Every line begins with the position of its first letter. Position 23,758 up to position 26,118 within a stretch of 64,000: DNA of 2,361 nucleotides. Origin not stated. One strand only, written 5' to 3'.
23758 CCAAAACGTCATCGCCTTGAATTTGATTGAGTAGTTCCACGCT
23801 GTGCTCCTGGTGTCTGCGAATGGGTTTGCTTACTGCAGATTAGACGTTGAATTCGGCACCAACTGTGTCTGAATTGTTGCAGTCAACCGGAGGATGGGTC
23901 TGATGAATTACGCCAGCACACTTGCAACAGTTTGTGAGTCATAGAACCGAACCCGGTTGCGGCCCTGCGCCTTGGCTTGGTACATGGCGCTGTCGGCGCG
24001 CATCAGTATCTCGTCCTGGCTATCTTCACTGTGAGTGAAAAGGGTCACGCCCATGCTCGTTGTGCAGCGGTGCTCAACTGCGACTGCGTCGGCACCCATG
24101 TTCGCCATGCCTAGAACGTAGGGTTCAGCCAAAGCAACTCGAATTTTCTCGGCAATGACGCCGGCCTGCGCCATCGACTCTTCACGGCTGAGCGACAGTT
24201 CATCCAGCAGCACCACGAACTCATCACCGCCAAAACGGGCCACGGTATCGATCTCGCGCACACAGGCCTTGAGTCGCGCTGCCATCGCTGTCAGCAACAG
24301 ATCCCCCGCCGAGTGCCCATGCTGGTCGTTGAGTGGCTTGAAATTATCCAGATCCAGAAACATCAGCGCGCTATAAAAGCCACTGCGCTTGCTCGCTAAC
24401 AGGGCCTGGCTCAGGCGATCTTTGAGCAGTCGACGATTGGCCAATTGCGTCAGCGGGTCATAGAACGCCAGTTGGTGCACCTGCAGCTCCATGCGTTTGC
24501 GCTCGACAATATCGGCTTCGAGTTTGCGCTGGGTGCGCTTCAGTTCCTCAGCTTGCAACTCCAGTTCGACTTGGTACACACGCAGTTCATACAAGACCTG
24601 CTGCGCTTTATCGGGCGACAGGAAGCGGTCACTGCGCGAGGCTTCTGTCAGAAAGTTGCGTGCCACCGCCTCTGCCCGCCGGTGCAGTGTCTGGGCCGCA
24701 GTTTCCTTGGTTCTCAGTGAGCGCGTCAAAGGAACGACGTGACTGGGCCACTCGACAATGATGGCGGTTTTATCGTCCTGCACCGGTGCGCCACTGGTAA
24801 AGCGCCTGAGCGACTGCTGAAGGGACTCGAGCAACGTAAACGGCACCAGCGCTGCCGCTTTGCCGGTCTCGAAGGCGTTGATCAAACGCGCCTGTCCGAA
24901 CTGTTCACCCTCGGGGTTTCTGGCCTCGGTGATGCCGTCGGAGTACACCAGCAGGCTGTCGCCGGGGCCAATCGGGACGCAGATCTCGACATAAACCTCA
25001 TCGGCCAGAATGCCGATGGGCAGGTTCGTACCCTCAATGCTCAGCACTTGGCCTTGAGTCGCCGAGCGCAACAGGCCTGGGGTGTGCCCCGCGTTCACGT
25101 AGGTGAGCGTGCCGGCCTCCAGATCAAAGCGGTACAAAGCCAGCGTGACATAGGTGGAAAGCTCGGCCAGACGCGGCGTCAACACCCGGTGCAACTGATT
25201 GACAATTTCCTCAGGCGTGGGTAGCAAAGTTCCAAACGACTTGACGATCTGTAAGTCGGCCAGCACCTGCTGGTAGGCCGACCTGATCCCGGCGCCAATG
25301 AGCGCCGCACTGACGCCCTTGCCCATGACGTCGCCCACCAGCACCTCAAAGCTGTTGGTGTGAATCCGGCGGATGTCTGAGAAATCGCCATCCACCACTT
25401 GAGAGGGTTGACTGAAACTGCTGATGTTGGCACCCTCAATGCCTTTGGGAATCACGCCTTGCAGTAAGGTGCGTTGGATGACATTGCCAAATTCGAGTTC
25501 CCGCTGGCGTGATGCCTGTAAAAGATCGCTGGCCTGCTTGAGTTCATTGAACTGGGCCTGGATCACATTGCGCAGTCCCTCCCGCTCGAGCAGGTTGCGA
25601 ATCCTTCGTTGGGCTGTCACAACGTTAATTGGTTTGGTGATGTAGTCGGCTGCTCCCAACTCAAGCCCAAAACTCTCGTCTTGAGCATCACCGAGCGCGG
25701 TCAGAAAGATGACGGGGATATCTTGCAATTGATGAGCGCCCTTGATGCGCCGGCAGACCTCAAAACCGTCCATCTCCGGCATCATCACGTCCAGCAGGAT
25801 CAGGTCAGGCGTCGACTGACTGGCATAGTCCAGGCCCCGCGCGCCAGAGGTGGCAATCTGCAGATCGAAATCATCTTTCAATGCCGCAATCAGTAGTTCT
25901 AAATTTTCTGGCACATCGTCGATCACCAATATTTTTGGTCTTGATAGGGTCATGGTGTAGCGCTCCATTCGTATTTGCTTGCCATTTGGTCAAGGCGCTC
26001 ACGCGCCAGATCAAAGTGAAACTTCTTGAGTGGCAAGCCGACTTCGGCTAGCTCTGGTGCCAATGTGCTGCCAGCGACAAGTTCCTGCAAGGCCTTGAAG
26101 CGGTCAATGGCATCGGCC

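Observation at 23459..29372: Cache-type hybrid kinase translationally coupled to a REC-PP2C-GGDEF fusion, followed by STAS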

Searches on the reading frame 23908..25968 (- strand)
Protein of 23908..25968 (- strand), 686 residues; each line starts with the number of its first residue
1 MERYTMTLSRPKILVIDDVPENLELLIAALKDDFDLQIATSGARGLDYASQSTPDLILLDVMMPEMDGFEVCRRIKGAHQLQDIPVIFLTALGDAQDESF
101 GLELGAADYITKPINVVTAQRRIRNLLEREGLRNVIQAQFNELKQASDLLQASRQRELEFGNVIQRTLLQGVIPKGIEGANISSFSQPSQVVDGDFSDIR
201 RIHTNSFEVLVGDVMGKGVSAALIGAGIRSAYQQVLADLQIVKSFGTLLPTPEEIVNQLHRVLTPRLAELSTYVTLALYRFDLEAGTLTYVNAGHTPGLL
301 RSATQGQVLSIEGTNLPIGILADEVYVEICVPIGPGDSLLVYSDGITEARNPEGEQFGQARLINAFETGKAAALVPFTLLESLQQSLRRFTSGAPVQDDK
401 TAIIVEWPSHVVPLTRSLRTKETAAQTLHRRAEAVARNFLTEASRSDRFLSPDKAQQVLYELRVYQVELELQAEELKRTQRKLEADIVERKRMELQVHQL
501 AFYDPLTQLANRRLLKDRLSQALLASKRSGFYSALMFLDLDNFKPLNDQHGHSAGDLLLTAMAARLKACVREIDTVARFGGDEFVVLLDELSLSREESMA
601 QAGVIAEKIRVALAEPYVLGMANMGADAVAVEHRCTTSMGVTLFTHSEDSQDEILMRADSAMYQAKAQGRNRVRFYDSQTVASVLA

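Call 3: search_protein_families(library=pfam, proteins=[window:23908-25968:-], max_evalue=0.01)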
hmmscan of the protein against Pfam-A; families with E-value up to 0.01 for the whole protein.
window:23908-25968:- (686 aa): 3 families
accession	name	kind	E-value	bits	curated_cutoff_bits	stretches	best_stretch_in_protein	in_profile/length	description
PF07228.17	SpoIIE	-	1.3e-42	146.3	25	1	208-407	6-191/192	Stage II sporulation protein E (SpoIIE)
PF00990.26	GGDEF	-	3e-41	141.3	23.8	1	501-672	1-161/161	Diguanylate cyclase, GGDEF domain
PF00072.30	Response_reg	-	1.1e-24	87.2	30.2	1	13-117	1-104/111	Response regulator receiver domain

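Call 4: search_protein_families(library=ncbifam, proteins=[window:23908-25968:-], max_evalue=0.01)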
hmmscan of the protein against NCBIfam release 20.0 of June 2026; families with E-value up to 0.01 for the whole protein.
window:23908-25968:- (686 aa): 115 families (the best 25 are shown)
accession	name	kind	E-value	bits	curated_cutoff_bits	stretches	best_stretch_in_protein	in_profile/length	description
NF007135.0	PRK09581.1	equivalog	2e-78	264.2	474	2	470-674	263-453/457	PleD family two-component system response regulator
NF007423.1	PRK09966.1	equivalog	3.6e-40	138.1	325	1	495-666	233-390/390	diguanylate cyclase DgcN/YfiN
NF038266.1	diguan_SiaD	equivalog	2.6e-39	135.1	290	1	446-673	44-252/252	biofilm regulation diguanylate cyclase SiaD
NF045675.1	PhdiestaseDibA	equivalog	1.3e-38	132.7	980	1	485-679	187-367/623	phosphodiesterase DibA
TIGR00254.1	GGDEF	domain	2.6e-38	131.3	37.4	1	499-675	3-166/168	diguanylate cyclase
NF007380.0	PRK09894.1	equivalog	1.1e-36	126.7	256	1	474-681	101-292/296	diguanylate cyclase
NF045505.1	RR_RssB_Pseudo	equivalog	5e-36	124.6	700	1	10-349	5-341/394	two-component system response regulator RssB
NF047654.1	DiguCycDgcRLepto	equivalog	1.6e-35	122.5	500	2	491-673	123-293/295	diguanylate cyclase DgcR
NF007298.0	PRK09776.1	equivalog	4.9e-35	120.7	1135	1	486-680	669-849/1111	diguanylate cyclase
NF051473.1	DigCycDgcsShew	equivalog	1.9e-33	116.1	400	1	457-673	94-288/291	diguanylate cyclase DgcS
NF053781.1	cdiGMPphdstlr2612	equivalog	1.5e-32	112.3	1600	1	485-685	824-1011/1268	Tlr1612 family c-di-GMP phosphodiesterase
NF007474.0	PRK10060.1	equivalog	2.2e-31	108.8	782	1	485-677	221-396/663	cyclic di-GMP phosphodiesterase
NF041606.1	dguan_cyc_DgcA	equivalog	8.1e-30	103.9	370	1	519-674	196-337/340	diguanylate cyclase DgcA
NF045944.1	ResRegRpaBCyano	equivalog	4.4e-26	91.7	330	1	14-135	1-120/229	response regulator transcription factor RpaB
NF050064.1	BlResRespRegCbrR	equivalog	4.7e-26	91.7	600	2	491-674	245-412/415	bile resistance response regulator CbrR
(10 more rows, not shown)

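Call 8: find_homologous_proteins(query=window:23908-25953:-, max_evalue=1e-10)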
Query window:23908-25953:- (681 aa): 4072 proteins with E <= 1e-10 among 8000 candidates; the best 120 are listed.
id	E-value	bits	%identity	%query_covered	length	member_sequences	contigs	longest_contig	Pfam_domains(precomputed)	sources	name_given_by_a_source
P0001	0.0e+0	1476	100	100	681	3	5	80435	PF00990.27,PF00072.31,PF07228.18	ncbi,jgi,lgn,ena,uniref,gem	ncbi:MAG: SpoIIE family protein phosphatase [Rhodoferax sp.]|uniref:SpoIIE family protein phosphatas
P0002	0.0e+0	1304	89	99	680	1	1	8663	PF00990.27,PF00072.31,PF07228.18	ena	-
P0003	0.0e+0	1173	80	99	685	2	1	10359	PF00990.27,PF00072.31,PF07228.18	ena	-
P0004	0.0e+0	1168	79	99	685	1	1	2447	PF00990.27,PF00072.31,PF07228.18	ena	-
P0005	0.0e+0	1162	79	100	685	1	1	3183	PF00990.27,PF00072.31,PF07228.18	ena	-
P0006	0.0e+0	1159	78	99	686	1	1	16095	PF00990.27,PF00072.31,PF07228.18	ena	-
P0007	0.0e+0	1158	78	99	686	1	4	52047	PF00990.27,PF00072.31,PF07228.18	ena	-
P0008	0.0e+0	1158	78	99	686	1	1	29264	PF00990.27,PF00072.31,PF07228.18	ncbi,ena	-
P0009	0.0e+0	1157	78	99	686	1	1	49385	PF00990.27,PF00072.31,PF07228.18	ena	-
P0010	0.0e+0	1154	78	99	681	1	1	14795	PF00990.27,PF00072.31,PF07228.18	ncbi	-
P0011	0.0e+0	1151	78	99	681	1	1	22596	PF00990.27,PF00072.31,PF07228.18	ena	-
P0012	0.0e+0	1151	78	100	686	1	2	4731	PF00990.27,PF00072.31,PF07228.18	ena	-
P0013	0.0e+0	1151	78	99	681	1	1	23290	PF00990.27,PF00072.31,PF07228.18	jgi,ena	jgi:diguanylate cyclase (GGDEF)-like protein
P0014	0.0e+0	1149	78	99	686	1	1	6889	PF00990.27,PF00072.31,PF07228.18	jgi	jgi:diguanylate cyclase (GGDEF)-like protein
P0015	0.0e+0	1149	78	99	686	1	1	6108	PF00990.27,PF00072.31,PF07228.18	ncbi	-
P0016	0.0e+0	1149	78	99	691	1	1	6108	PF00990.27,PF00072.31,PF07228.18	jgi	jgi:diguanylate cyclase (GGDEF)-like protein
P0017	0.0e+0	1147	78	99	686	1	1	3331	PF00990.27,PF00072.31,PF07228.18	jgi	jgi:diguanylate cyclase (GGDEF)-like protein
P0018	0.0e+0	1147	78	99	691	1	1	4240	PF00990.27,PF00072.31,PF07228.18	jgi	jgi:diguanylate cyclase (GGDEF)-like protein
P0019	0.0e+0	1146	77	99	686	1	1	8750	PF00990.27,PF00072.31,PF07228.18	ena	-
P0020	0.0e+0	1146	77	99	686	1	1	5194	PF00990.27,PF00072.31,PF07228.18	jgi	jgi:diguanylate cyclase (GGDEF)-like protein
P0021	0.0e+0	1144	79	72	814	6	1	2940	PF08447.19,PF13426.14,PF00990.27,PF00072.31,PF07228.18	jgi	-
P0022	0.0e+0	1144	77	99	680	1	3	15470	PF00990.27,PF00072.31,PF07228.18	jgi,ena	-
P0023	0.0e+0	1144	77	99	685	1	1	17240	PF00990.27,PF00072.31,PF07228.18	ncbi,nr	ncbi:MAG: diguanylate cyclase [Comamonadaceae bacterium]|nr:MAG: diguanylate cyclase [Comamonadaceae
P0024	0.0e+0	1143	77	99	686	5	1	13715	PF00990.27,PF00072.31,PF07228.18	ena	-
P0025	0.0e+0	1141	77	100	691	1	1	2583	PF00990.27,PF00072.31,PF07228.18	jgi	jgi:diguanylate cyclase (GGDEF)-like protein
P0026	0.0e+0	1140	77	99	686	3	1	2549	PF00990.27,PF00072.31,PF07228.18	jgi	jgi:diguanylate cyclase (GGDEF)-like protein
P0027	0.0e+0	1140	79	72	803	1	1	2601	PF08447.19,PF13426.14,PF00990.27,PF00072.31,PF07228.18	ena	-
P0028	0.0e+0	1139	78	72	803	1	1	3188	PF08447.19,PF13426.14,PF00990.27,PF00072.31,PF07228.18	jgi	-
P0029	0.0e+0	1138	77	99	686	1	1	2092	PF00990.27,PF00072.31,PF07228.18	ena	-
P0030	0.0e+0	1136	78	72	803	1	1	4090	PF08447.19,PF13426.14,PF00990.27,PF00072.31,PF07228.18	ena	-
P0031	0.0e+0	1133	78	99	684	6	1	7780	PF00990.27,PF00072.31,PF07228.18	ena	-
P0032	0.0e+0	1132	77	98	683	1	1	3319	PF00990.27,PF00072.31,PF07228.18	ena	-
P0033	0.0e+0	1130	77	99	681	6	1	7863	PF00990.27,PF00072.31,PF07228.18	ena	-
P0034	0.0e+0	1128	78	100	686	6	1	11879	PF00990.27,PF00072.31,PF07228.18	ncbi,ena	-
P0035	0.0e+0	1119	77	72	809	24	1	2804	PF08447.19,PF00989.32,PF00990.27,PF00072.31,PF07228.18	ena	-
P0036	0.0e+0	1118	77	98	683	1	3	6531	PF00990.27,PF00072.31,PF07228.18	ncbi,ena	-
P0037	0.0e+0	1117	77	98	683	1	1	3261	PF00990.27,PF00072.31,PF07228.18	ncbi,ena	-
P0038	0.0e+0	1117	78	96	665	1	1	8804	PF00990.27,PF00072.31,PF07228.18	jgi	jgi:diguanylate cyclase (GGDEF)-like protein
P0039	0.0e+0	1115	77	72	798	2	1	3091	PF08447.19,PF00990.27,PF00072.31,PF07228.18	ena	-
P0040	0.0e+0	1109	76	100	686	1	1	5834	PF00990.27,PF00072.31,PF07228.18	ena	-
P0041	0.0e+0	1109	78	72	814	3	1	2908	PF08447.19,PF00990.27,PF00072.31,PF07228.18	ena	-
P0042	0.0e+0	1107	75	72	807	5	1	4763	PF08447.19,PF13426.14,PF00990.27,PF00072.31,PF07228.18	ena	-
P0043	0.0e+0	1107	75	100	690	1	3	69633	PF00990.27,PF00072.31,PF07228.18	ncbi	ncbi:MAG: SpoIIE family protein phosphatase [Comamonadaceae bacterium]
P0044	0.0e+0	1107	77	72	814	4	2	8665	PF08447.19,PF00990.27,PF00072.31,PF07228.18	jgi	jgi:diguanylate cyclase (GGDEF)-like protein/PAS domain S-box-containing protein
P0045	0.0e+0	1103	75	72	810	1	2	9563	PF08447.19,PF00990.27,PF00072.31,PF07228.18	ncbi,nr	ncbi:MAG: diguanylate cyclase [Rhodoferax sp.]|nr:diguanylate cyclase [Rhodoferax sp.] MCF8211229.1 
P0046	0.0e+0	1101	75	99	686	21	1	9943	PF00990.27,PF00072.31,PF07228.18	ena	-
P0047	0.0e+0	1083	79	93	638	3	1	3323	PF00990.27,PF00072.31,PF07228.18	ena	-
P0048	0.0e+0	1054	78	91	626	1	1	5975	PF00990.27,PF00072.31,PF07228.18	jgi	jgi:diguanylate cyclase (GGDEF)-like protein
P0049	0.0e+0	1029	71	72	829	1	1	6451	PF08447.19,PF00990.27,PF00072.31,PF07228.18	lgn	-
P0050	0.0e+0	1015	70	80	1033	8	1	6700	PF08447.19,PF13426.14,PF13188.14,PF08448.17,PF00989.32,PF00990.27,PF00072.31,PF07228.18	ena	-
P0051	7.1e-251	852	79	73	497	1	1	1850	PF00072.31,PF07228.18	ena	-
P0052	2.5e-227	774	74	70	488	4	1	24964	PF00072.31,PF07228.18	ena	-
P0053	8.6e-208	710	51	76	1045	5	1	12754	PF08447.19,PF13426.14,PF08448.17,PF00989.32,PF00990.27,PF00072.31,PF07228.18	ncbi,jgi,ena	jgi:diguanylate cyclase (GGDEF)-like protein/PAS domain S-box-containing protein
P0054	4.9e-200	684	71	37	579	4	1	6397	PF08447.19,PF00990.27,PF07228.18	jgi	jgi:diguanylate cyclase (GGDEF)-like protein/PAS domain S-box-containing protein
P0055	2.3e-199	682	76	61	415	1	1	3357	PF00990.27,PF07228.18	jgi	jgi:diguanylate cyclase (GGDEF)-like protein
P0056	2.1e-177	610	75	55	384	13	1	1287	PF00990.27,PF07228.18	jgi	jgi:diguanylate cyclase (GGDEF)-like protein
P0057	3.5e-158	546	64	59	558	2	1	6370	PF13581.13,PF00072.31,PF07228.18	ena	-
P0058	6.2e-146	506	76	29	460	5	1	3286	PF08447.19,PF13426.14,PF00990.27,PF00072.31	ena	-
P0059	3.8e-142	493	75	29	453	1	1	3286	PF08447.19,PF13426.14,PF08448.17,PF00990.27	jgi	-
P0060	1.3e-141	491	59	59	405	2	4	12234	PF00072.31,PF07228.18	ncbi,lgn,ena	-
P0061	2.6e-141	490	58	58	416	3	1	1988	PF00072.31,PF07228.18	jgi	jgi:serine phosphatase RsbU (regulator of sigma subunit)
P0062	4.2e-141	490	58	59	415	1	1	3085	PF00072.31,PF07228.18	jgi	jgi:serine phosphatase RsbU (regulator of sigma subunit)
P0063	2.0e-140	487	55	65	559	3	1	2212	PF13581.13,PF00072.31,PF07228.18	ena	-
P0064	9.8e-139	482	60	59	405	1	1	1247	PF00072.31,PF07228.18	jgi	jgi:sigma-B regulation protein RsbU (phosphoserine phosphatase)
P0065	7.3e-137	476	54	40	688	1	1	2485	PF08447.19,PF13426.14,PF13188.14,PF13581.13,PF08448.17,PF00989.32,PF00072.31,PF07228.18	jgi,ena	jgi:PAS domain S-box-containing protein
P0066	9.6e-136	472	58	58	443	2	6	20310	PF00072.31,PF07228.18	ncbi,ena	-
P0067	1.1e-135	472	58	59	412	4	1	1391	PF00072.31,PF07228.18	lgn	-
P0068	2.2e-135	471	59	59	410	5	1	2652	PF00072.31,PF07228.18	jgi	jgi:serine phosphatase RsbU (regulator of sigma subunit)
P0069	2.6e-135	471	54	40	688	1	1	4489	PF08447.19,PF13426.14,PF13188.14,PF13581.13,PF08448.17,PF00989.32,PF00072.31,PF07228.18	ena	-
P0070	1.5e-134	468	59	58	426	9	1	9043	PF00072.31,PF07228.18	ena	-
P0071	1.1e-133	465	54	40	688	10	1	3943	PF08447.19,PF13426.14,PF13188.14,PF13581.13,PF08448.17,PF00989.32,PF00072.31,PF07228.18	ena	-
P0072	5.5e-133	463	58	59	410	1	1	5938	PF00072.31,PF07228.18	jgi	jgi:serine phosphatase RsbU (regulator of sigma subunit)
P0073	5.9e-133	463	57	59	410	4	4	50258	PF00072.31,PF07228.18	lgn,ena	-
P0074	1.1e-132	462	58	58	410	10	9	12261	PF00072.31,PF07228.18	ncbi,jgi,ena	jgi:serine phosphatase RsbU (regulator of sigma subunit)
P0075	1.8e-132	461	56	59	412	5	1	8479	PF00072.31,PF07228.18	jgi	-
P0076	2.6e-132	461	58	58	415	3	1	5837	PF00072.31,PF07228.18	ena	-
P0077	3.9e-132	460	57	59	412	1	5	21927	PF00072.31,PF07228.18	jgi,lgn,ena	-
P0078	9.7e-132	459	56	60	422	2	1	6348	PF00072.31,PF07228.18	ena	-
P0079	1.1e-131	459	58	58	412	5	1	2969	PF00072.31,PF07228.18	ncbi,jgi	jgi:sigma-B regulation protein RsbU (phosphoserine phosphatase)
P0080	1.4e-131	458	58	59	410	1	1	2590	PF00072.31,PF07228.18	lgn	-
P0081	1.4e-131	458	57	58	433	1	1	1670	PF00072.31,PF07228.18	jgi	jgi:serine phosphatase RsbU (regulator of sigma subunit)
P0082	1.7e-131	458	57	58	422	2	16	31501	PF00072.31,PF07228.18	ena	-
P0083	1.1e-130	455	55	58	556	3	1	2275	PF13581.13,PF00072.31,PF07228.18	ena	-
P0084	7.3e-130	453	57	58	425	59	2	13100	PF00072.31,PF07228.18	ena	-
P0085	8.1e-130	452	57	58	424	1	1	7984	PF00072.31,PF07228.18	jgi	jgi:serine phosphatase RsbU (regulator of sigma subunit)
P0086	1.0e-129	452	57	58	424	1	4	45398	PF00072.31,PF07228.18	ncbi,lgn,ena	-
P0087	1.7e-129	451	55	59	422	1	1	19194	PF00072.31,PF07228.18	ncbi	-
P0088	1.9e-129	451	56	60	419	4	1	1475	PF00072.31,PF07228.18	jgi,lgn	jgi:serine phosphatase RsbU (regulator of sigma subunit)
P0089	5.3e-129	450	56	59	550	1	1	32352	PF13581.13,PF00072.31,PF07228.18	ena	-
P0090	4.0e-128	447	56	59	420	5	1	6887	PF00072.31,PF07228.18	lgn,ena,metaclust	metaclust:\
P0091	8.0e-128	446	54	39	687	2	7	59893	PF08447.19,PF13426.14,PF13188.14,PF13581.13,PF08448.17,PF00989.32,PF00072.31,PF07228.18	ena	-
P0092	9.1e-128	446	56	38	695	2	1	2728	PF08447.19,PF13426.14,PF13188.14,PF13581.13,PF08448.17,PF00989.32,PF00072.31,PF07228.18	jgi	jgi:PAS domain S-box-containing protein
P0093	1.9e-126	441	56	58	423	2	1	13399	PF00072.31,PF07228.18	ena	-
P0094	1.1e-125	439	55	58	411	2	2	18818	PF00072.31,PF07228.18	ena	-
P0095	4.5e-125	437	55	58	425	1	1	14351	PF00072.31,PF07228.18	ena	-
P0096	1.2e-124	435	56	59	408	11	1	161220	PF00072.31,PF07228.18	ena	-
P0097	1.6e-122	428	64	28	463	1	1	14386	PF13426.14,PF08448.17,PF00989.32,PF00990.27,PF00072.31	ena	-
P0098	4.6e-120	420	64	28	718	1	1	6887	PF08447.19,PF13426.14,PF13188.14,PF12860.14,PF08448.17,PF00989.32,PF00990.27,PF00072.31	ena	-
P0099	1.0e-117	412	53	58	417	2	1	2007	PF00072.31,PF07228.18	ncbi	-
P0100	2.0e-117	411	59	29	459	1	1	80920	PF08447.19,PF13426.14,PF13188.14,PF08448.17,PF00989.32,PF00990.27,PF00072.31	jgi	jgi:diguanylate cyclase (GGDEF)-like protein/PAS domain S-box-containing protein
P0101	1.0e-114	403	60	29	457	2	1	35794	PF08447.19,PF13426.14,PF08448.17,PF00989.32,PF00990.27,PF00072.31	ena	-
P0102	1.2e-114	402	61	32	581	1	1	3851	PF08447.19,PF13426.14,PF13188.14,PF08448.17,PF00989.32,PF00990.27,PF00072.31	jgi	jgi:diguanylate cyclase (GGDEF)-like protein/PAS domain S-box-containing protein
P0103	8.3e-114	400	64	28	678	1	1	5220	PF08447.19,PF13426.14,PF13188.14,PF08448.17,PF00989.32,PF00990.27,PF00072.31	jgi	jgi:diguanylate cyclase (GGDEF)-like protein/PAS domain S-box-containing protein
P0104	1.0e-113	399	65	28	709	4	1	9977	PF08447.19,PF13426.14,PF13188.14,PF08448.17,PF00989.32,PF00990.27,PF00072.31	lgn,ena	-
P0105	6.8e-113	397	59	29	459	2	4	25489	PF08447.19,PF13426.14,PF13188.14,PF08448.17,PF00989.32,PF00990.27,PF00072.31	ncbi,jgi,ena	jgi:diguanylate cyclase (GGDEF)-like protein/PAS domain S-box-containing protein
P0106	9.8e-112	393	58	29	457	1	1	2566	PF08447.19,PF13426.14,PF08448.17,PF00989.32,PF00990.27,PF00072.31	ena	-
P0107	4.7e-111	390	55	29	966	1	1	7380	PF08447.19,PF13426.14,PF02518.32,PF00512.32,PF00989.32,PF00990.27,PF00072.31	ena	-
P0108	6.3e-111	390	62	29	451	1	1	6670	PF08447.19,PF13426.14,PF13188.14,PF08448.17,PF00989.32,PF00990.27,PF00072.31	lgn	-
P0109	7.0e-111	390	60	28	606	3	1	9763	PF08447.19,PF13426.14,PF13188.14,PF08448.17,PF00989.32,PF00990.27,PF00072.31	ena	-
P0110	1.8e-110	388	63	29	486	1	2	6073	PF08447.19,PF00990.27,PF00072.31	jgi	jgi:diguanylate cyclase (GGDEF)-like protein/PAS domain S-box-containing protein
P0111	7.1e-110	387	59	28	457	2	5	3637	PF08447.19,PF13426.14,PF13188.14,PF08448.17,PF00989.32,PF00990.27,PF00072.31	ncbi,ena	-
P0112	9.7e-110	386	62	29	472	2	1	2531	PF08447.19,PF13426.14,PF13188.14,PF08448.17,PF00989.32,PF00990.27,PF00072.31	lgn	-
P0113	1.2e-109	386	61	29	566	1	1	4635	PF08447.19,PF13426.14,PF13188.14,PF08448.17,PF00989.32,PF00990.27,PF00072.31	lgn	-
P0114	2.3e-109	385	58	29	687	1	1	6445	PF08447.19,PF13426.14,PF13188.14,PF08448.17,PF00989.32,PF00990.27,PF00072.31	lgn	-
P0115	5.7e-109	384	56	28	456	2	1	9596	PF08447.19,PF13426.14,PF08448.17,PF00989.32,PF00990.27,PF00072.31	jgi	jgi:diguanylate cyclase (GGDEF)-like protein/PAS domain S-box-containing protein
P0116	5.8e-109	384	61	29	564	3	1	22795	PF08447.19,PF13426.14,PF13188.14,PF08448.17,PF00989.32,PF00990.27,PF00072.31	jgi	jgi:diguanylate cyclase (GGDEF)-like protein/PAS domain S-box-containing protein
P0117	9.5e-109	383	63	28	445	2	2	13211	PF08447.19,PF13426.14,PF08448.17,PF00989.32,PF00990.27,PF00072.31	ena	-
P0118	1.3e-108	382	60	29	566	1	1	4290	PF08447.19,PF13426.14,PF13188.14,PF08448.17,PF00989.32,PF00990.27,PF00072.31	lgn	-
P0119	7.2e-108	380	54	31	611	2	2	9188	PF08447.19,PF13426.14,PF08448.17,PF00989.32,PF00990.27,PF00072.31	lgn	-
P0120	6.8e-107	377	58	29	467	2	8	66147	PF08447.19,PF13426.14,PF08448.17,PF00989.32,PF00990.27,PF00072.31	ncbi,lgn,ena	-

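Call 11: find_encoding_contigs(protein=P0043, flank=8000, max_places=3)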
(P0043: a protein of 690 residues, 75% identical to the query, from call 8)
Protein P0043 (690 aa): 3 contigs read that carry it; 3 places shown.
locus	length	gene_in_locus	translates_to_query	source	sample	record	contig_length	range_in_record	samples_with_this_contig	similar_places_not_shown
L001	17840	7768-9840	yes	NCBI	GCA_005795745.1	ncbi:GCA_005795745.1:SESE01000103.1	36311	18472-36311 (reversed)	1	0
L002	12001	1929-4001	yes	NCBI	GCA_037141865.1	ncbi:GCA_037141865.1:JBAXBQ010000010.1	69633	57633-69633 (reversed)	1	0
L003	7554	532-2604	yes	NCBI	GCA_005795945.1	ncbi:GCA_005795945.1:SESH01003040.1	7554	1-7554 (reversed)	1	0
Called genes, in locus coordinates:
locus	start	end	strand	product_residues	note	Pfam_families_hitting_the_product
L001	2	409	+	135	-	?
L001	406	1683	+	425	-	PF13426:PAS_9 (weak), PF07730:HisKA_3, PF02518:HATPase_c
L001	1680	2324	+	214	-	PF00072:Response_reg, PF00196:GerE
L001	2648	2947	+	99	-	PF00072:Response_reg (weak)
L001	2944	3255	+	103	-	-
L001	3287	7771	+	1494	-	PF07696:7TMR-DISMED2, PF07695:7TMR-DISM_7TM, PF00989:PAS (weak), PF13426:PAS_9, PF08447:PAS_3, PF00512:HisKA, PF02518:HATPase_c, PF00072:Response_reg, +1 more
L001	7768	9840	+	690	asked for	PF00072:Response_reg, PF07228:SpoIIE, PF00990:GGDEF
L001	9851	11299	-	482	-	PF00929:RNase_T, PF08411:ExoI_SH3, PF26016:ExoI_C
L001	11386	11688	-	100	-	-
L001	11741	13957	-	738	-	PF13328:HD_4, PF04607:RelA_SpoT, PF02824:TGS, PF19296:RelA_AH, PF28438:RelA_RIS, PF01842:ACT (faint), PF13291:ACT_4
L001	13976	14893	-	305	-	PF00561:Abhydrolase_1, PF12146:Hydrolase_4 (weak)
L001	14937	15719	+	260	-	PF00106:adh_short, PF08659:KR, PF13561:adh_short_C2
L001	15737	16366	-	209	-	PF04402:SIMPL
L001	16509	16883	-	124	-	-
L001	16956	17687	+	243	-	PF00072:Response_reg, PF00486:Trans_reg_C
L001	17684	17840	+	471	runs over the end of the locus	PF16524:RisS_PPD, PF00672:HAMP, PF00512:HisKA, PF02518:HATPase_c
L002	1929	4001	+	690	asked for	PF00072:Response_reg, PF07228:SpoIIE, PF00990:GGDEF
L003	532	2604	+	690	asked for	PF00072:Response_reg, PF07228:SpoIIE, PF00990:GGDEF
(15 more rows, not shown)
